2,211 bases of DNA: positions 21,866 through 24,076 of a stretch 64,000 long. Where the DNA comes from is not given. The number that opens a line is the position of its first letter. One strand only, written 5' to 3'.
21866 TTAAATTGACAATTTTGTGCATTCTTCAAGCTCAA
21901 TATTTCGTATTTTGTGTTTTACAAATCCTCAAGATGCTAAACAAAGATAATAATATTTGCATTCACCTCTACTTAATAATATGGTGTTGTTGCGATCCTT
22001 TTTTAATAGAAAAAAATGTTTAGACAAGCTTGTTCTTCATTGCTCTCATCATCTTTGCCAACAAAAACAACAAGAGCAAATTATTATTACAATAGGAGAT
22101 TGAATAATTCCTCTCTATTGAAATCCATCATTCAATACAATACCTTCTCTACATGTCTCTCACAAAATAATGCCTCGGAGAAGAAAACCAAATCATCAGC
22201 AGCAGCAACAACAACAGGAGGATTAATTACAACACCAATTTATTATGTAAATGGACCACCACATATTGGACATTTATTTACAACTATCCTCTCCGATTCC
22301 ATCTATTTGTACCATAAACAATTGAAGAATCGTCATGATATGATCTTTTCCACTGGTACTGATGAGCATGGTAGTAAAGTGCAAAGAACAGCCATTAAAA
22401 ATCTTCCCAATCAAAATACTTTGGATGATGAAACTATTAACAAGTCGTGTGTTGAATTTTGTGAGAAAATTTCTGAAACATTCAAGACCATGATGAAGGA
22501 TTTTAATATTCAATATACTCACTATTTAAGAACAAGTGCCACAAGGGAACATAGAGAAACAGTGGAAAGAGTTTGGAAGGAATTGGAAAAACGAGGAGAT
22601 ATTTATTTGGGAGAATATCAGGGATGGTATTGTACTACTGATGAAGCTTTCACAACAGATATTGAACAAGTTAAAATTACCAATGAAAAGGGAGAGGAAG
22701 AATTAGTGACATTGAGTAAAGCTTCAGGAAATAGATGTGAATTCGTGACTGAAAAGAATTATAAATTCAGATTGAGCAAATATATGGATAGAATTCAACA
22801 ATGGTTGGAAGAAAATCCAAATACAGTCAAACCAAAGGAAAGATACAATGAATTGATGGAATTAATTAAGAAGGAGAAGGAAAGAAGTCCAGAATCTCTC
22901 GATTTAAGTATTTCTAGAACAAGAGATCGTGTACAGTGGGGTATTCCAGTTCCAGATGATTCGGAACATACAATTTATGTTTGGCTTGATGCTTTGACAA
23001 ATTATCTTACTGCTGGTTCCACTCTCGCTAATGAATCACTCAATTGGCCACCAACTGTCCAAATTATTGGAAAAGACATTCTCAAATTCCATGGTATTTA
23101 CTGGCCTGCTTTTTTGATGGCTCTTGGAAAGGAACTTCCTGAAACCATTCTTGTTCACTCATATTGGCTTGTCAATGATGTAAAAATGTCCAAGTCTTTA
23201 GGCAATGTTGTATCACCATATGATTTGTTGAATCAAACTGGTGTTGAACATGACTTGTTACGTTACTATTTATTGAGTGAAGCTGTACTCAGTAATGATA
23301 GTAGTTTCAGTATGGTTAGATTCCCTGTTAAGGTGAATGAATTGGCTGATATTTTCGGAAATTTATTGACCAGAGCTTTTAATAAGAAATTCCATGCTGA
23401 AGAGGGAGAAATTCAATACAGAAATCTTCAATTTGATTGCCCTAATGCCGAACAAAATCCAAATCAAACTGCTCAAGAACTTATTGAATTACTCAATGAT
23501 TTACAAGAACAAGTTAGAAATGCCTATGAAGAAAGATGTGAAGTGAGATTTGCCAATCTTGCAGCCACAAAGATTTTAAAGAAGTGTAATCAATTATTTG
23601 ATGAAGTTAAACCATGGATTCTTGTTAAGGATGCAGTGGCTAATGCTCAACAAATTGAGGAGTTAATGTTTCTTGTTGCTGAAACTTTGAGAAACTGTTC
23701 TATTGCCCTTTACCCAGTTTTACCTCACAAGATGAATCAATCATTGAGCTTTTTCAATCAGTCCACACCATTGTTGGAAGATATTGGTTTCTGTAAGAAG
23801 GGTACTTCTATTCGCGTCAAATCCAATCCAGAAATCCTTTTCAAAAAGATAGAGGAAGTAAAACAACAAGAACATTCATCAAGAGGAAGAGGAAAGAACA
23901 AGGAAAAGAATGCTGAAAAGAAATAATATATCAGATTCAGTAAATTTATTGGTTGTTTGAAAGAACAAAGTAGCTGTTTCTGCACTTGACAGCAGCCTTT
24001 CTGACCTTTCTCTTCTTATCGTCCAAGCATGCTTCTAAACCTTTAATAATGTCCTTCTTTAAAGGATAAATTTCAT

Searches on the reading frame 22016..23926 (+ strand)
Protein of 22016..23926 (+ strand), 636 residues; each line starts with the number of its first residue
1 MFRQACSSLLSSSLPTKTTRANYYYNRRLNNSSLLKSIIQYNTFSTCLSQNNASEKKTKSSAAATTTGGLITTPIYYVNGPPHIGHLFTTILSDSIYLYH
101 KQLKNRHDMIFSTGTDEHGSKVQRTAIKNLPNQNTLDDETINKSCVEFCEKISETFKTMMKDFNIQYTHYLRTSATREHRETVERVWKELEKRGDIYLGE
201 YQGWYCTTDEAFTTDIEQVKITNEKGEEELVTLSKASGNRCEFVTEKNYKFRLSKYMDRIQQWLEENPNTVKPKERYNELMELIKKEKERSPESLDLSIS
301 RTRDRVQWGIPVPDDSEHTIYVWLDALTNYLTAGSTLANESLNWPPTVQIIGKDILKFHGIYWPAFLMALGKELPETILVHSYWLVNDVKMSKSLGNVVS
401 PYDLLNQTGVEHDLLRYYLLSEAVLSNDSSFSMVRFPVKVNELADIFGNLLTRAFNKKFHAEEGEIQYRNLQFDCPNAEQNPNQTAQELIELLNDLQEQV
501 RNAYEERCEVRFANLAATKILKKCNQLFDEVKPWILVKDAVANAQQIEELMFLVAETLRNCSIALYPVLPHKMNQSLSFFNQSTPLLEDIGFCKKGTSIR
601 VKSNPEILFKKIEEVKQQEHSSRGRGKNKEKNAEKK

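Call 26: search_protein_families(library=pfam, proteins=[window:22016-23926:+], max_evalue=0.001)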
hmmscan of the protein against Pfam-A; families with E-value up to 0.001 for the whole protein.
window:22016-23926:+ (636 aa): 5 families
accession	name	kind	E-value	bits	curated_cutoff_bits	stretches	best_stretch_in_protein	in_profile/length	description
PF09334.17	tRNA-synt_1g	-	2.8e-83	280.3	20.1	1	70-454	2-390/391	tRNA synthetases class I (M)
PF00133.28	tRNA-synt_1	-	1.6e-20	73.7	22.7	2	71-313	27-244/414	tRNA synthetases class I (I, L, M and V)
PF19303.5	Anticodon_3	-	5.9e-06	26.7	23.5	1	490-627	12-150/152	Anticodon binding domain of methionyl tRNA ligase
PF01406.26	tRNA-synt_1e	-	6.8e-06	26.1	27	0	377-422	239-283/301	tRNA synthetases class I (C) catalytic domain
PF01921.24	tRNA-synt_1f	-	7.2e-05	22.3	27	0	352-441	241-330/360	tRNA synthetases class I (K)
